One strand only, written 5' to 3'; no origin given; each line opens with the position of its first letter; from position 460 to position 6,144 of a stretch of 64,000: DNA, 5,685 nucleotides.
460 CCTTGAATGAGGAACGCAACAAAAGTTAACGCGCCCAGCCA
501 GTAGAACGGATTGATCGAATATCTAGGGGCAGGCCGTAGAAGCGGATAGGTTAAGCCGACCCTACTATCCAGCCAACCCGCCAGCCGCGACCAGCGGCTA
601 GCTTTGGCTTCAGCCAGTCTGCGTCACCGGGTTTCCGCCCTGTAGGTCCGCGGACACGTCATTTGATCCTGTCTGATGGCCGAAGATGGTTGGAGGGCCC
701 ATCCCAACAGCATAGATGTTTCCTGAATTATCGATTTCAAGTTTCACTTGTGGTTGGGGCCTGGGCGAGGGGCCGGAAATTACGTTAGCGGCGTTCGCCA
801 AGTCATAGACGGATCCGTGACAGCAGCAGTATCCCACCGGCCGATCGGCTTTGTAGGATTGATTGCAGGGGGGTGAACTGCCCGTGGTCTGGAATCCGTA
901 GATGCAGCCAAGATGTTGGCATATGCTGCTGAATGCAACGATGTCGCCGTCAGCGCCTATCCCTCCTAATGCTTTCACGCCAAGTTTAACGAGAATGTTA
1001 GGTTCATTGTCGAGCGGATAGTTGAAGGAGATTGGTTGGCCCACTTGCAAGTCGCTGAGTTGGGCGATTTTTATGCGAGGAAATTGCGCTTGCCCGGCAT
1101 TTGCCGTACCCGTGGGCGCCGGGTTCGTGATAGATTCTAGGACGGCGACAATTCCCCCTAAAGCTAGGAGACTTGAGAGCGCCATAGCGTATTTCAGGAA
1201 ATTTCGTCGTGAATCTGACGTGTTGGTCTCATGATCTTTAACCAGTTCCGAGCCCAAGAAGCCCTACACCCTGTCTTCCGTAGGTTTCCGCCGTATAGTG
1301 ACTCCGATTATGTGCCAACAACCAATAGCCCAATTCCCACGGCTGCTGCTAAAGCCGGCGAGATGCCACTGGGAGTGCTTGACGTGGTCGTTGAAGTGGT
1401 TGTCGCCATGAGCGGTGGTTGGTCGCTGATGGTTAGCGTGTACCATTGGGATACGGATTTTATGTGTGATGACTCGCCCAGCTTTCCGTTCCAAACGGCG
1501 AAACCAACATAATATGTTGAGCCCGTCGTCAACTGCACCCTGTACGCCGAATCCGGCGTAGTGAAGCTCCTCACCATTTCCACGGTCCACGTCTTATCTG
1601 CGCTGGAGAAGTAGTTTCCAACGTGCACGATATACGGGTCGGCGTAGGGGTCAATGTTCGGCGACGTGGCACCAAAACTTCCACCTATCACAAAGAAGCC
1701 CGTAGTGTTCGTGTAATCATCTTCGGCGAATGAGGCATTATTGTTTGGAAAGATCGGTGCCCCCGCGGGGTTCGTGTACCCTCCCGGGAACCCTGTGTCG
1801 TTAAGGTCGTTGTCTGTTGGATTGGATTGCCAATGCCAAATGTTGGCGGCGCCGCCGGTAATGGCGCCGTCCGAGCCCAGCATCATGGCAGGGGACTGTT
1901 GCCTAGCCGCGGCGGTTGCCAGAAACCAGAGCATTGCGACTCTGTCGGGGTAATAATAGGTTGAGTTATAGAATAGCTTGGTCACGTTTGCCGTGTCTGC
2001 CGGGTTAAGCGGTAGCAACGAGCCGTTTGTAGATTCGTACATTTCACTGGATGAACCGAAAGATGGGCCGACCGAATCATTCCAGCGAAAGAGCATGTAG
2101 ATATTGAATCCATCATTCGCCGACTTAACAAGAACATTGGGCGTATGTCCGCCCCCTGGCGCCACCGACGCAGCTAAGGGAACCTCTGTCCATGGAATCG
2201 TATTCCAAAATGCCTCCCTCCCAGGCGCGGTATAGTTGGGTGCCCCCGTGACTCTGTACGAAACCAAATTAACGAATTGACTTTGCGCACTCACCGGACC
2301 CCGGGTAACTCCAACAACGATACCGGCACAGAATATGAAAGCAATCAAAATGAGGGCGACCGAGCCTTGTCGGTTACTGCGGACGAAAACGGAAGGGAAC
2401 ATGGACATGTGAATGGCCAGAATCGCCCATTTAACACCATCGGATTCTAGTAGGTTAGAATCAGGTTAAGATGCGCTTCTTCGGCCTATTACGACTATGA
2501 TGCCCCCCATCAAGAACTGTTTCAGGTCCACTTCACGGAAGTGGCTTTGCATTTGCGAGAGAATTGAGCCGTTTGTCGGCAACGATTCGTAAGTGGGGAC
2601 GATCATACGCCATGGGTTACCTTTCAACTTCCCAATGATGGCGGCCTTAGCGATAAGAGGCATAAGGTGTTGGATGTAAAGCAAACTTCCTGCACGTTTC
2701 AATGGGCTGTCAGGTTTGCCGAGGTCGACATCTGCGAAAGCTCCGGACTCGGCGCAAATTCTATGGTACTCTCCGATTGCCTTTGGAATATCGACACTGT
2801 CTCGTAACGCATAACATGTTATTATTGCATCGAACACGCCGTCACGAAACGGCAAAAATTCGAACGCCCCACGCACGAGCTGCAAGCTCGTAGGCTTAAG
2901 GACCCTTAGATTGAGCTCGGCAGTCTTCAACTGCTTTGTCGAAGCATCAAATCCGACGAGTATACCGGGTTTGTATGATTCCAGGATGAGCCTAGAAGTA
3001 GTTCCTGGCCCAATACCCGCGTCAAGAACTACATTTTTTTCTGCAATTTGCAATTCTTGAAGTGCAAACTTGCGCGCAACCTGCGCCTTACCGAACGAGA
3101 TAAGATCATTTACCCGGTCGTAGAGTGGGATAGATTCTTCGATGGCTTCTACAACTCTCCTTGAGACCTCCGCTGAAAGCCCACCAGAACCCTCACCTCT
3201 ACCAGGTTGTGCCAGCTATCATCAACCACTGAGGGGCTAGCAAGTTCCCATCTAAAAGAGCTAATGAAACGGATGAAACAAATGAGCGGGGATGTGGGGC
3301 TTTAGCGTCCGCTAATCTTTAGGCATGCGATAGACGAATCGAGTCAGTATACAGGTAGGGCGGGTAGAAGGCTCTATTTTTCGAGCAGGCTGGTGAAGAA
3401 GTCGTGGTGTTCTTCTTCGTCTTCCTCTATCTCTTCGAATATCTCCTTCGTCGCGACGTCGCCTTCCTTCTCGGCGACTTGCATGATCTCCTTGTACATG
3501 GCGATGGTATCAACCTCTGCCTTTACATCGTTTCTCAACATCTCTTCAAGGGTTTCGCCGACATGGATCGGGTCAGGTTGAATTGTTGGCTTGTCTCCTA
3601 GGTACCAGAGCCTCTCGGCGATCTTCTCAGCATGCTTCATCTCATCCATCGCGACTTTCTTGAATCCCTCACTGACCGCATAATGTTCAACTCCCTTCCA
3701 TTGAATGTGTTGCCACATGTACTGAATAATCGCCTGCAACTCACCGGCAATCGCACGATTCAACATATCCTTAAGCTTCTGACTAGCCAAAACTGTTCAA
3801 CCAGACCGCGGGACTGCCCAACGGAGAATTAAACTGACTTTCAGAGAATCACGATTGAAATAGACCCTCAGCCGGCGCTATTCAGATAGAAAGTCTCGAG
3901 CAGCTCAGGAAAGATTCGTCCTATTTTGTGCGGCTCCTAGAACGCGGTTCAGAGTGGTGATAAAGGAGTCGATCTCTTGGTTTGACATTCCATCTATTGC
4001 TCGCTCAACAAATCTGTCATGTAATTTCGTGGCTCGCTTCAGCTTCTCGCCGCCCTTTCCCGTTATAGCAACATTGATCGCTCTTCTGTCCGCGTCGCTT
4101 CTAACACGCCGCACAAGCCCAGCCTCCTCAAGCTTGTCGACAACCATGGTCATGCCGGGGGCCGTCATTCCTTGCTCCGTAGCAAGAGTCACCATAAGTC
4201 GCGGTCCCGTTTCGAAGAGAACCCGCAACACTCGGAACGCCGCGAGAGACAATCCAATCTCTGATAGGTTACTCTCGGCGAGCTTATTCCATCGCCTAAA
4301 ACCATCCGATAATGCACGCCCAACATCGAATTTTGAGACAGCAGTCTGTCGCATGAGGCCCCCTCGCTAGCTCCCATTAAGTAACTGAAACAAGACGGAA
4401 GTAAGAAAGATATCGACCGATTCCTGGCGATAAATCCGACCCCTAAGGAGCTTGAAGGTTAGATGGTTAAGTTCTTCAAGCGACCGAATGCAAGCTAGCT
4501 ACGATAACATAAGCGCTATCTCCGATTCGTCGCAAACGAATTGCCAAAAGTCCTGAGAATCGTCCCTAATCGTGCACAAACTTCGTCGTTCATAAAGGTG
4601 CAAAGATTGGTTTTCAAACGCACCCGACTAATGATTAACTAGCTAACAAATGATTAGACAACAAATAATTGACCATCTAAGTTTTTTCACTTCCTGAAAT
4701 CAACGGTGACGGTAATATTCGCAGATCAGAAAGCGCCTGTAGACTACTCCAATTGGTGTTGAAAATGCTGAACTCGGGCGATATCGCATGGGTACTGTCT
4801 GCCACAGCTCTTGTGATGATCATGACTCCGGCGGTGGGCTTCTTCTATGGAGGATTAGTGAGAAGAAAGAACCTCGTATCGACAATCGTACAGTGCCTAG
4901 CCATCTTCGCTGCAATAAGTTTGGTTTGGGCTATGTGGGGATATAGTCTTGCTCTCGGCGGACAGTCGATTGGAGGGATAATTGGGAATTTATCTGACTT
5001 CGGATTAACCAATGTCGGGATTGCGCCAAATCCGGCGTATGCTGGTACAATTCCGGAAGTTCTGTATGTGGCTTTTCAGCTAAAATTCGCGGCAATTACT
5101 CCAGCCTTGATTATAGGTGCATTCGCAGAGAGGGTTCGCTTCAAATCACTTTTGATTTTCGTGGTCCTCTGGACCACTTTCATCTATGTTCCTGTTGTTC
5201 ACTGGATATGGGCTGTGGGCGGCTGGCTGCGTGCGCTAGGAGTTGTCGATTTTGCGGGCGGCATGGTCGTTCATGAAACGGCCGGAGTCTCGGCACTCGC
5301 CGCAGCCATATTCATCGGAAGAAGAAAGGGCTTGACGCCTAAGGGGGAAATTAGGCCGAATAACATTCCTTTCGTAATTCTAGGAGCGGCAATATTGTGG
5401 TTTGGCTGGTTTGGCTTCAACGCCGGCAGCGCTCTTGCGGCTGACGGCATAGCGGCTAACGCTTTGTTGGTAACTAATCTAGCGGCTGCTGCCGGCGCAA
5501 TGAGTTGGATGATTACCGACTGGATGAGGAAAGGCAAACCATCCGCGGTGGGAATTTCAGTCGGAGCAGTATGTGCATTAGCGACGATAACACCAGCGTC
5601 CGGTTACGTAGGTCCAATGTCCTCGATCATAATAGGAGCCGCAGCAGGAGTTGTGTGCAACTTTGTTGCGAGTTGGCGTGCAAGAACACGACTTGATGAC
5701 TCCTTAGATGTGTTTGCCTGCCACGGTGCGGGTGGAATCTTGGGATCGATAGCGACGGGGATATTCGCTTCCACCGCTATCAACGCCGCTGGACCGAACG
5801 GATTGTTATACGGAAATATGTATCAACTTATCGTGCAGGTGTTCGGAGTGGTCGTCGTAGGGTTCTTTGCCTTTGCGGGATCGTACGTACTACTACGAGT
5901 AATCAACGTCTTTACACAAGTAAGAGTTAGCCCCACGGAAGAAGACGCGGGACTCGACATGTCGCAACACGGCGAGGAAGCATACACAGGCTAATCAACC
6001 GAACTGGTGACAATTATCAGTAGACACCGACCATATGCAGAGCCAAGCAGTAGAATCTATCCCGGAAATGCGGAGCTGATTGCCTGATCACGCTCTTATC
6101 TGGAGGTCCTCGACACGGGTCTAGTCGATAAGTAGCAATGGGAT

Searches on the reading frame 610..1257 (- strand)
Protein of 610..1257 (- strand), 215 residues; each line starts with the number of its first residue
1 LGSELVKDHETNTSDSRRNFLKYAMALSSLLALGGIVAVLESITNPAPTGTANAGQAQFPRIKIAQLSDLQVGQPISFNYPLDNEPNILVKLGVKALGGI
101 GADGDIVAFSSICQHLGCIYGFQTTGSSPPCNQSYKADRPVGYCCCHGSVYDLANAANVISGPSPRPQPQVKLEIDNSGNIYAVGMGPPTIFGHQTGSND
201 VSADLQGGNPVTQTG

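Call 76: search_protein_families(library=pfam, proteins=[window:610-1257:-], max_evalue=0.0001)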
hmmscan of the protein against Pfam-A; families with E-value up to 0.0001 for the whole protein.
window:610-1257:- (215 aa): 1 family
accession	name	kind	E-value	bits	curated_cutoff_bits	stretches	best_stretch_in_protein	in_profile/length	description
PF00355.32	Rieske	-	2.1e-05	24.8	20.3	1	95-170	32-86/88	Rieske [2Fe-2S] domain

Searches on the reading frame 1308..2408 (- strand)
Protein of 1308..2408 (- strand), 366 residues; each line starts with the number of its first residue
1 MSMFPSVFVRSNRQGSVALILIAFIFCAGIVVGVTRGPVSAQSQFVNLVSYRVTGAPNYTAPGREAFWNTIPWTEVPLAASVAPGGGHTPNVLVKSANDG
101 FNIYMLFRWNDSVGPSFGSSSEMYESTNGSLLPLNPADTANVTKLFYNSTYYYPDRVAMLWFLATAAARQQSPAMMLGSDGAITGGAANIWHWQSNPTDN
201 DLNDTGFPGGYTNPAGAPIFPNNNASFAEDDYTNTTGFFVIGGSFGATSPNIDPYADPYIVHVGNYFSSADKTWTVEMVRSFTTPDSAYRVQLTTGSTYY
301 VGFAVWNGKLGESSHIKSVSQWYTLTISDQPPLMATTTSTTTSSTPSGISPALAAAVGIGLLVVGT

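Call 76: search_protein_families(library=pfam, proteins=[window:1308-2408:-], max_evalue=0.0001)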
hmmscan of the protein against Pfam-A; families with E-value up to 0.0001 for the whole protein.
window:1308-2408:- (366 aa): 1 family
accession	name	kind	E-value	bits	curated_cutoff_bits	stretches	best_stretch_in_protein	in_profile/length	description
PF09459.16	EB_dh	-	6.3e-26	92.3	33.3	1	66-318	2-236/236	Ethylbenzene dehydrogenase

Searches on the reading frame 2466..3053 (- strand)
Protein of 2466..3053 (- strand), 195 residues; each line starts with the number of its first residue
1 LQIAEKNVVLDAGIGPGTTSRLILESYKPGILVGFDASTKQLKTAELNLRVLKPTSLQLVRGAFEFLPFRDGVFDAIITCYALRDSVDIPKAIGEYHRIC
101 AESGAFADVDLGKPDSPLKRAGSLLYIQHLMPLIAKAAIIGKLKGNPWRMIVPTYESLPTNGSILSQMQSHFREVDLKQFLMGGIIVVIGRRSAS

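Call 76: search_protein_families(library=pfam, proteins=[window:2466-3053:-], max_evalue=0.0001)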
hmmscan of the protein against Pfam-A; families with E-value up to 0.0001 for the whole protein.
window:2466-3053:- (195 aa): 5 families
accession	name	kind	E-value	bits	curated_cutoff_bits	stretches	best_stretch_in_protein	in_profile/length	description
PF13649.12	Methyltransf_25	-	1.2e-12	48.8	27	1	9-104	1-97/97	Methyltransferase domain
PF08241.18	Methyltransf_11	-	2.7e-12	47.6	21.2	1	10-106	1-93/95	Methyltransferase domain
PF01209.24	Ubie_methyltran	-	2.9e-11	43.6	20.1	1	7-180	49-221/233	ubiE/COQ5 methyltransferase family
PF13847.12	Methyltransf_31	-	2.9e-09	37.2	27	1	5-107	3-108/145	Methyltransferase domain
PF08242.18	Methyltransf_12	-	9e-06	26.8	30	1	10-105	1-97/98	Methyltransferase domain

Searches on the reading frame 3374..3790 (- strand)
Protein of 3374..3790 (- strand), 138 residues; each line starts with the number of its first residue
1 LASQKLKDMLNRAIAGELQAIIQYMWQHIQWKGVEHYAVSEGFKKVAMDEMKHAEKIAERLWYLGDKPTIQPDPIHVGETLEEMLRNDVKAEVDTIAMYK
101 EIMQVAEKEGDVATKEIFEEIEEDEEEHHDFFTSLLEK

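Call 76: search_protein_families(library=pfam, proteins=[window:3374-3790:-], max_evalue=0.0001)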
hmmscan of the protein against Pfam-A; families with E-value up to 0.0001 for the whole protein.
window:3374-3790:- (138 aa): 3 families
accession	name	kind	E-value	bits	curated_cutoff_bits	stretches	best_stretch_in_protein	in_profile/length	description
PF00210.30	Ferritin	-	1.9e-30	106.1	24.5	1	8-138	2-138/142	Ferritin-like domain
PF02915.23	Rubrerythrin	-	5.7e-12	46.6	22.8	1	8-135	1-136/137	Rubrerythrin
PF03232.19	COQ7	-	1.9e-07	31.3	23.5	0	80-137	2-57/169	Ubiquinone biosynthesis protein COQ7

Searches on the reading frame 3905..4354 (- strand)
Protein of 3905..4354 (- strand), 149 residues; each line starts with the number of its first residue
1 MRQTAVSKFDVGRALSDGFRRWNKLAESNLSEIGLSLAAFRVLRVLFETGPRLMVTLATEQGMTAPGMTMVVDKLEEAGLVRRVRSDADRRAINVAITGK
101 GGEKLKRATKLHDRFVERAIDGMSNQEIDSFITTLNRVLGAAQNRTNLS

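Call 76: search_protein_families(library=pfam, proteins=[window:3905-4354:-], max_evalue=0.0001)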
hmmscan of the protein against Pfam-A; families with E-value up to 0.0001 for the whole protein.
window:3905-4354:- (149 aa): 3 families
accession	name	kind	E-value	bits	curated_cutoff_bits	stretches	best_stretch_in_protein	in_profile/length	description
PF12802.13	MarR_2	-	3.6e-12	46.7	27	1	34-92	2-61/61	MarR family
PF01047.28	MarR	-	1.4e-10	41.4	24.6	1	35-92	1-58/59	MarR family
PF22381.2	Staph_reg_Sar_Rot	-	2.8e-07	31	27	1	25-106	2-83/85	Transcriptional regulator SarA/Rot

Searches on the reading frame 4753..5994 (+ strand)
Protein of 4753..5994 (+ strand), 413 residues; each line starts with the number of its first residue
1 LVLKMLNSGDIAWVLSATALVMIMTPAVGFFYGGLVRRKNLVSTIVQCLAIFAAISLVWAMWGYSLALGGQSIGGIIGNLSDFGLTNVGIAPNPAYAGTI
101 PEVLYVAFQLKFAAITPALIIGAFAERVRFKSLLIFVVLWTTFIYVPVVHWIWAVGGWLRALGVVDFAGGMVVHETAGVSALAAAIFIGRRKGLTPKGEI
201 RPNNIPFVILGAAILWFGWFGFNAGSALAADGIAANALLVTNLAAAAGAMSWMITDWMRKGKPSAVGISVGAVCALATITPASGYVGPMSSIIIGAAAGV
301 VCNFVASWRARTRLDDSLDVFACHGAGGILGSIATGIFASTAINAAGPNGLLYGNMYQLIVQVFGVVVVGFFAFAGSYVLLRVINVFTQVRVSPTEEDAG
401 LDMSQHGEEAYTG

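Call 76: search_protein_families(library=pfam, proteins=[window:4753-5994:+], max_evalue=0.0001)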
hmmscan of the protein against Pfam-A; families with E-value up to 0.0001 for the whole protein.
window:4753-5994:+ (413 aa): 1 family
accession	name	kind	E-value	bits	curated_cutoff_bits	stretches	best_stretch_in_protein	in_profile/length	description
PF00909.26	Ammonium_transp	-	1.5e-120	403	23.2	1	12-411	1-399/399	Ammonium Transporter Family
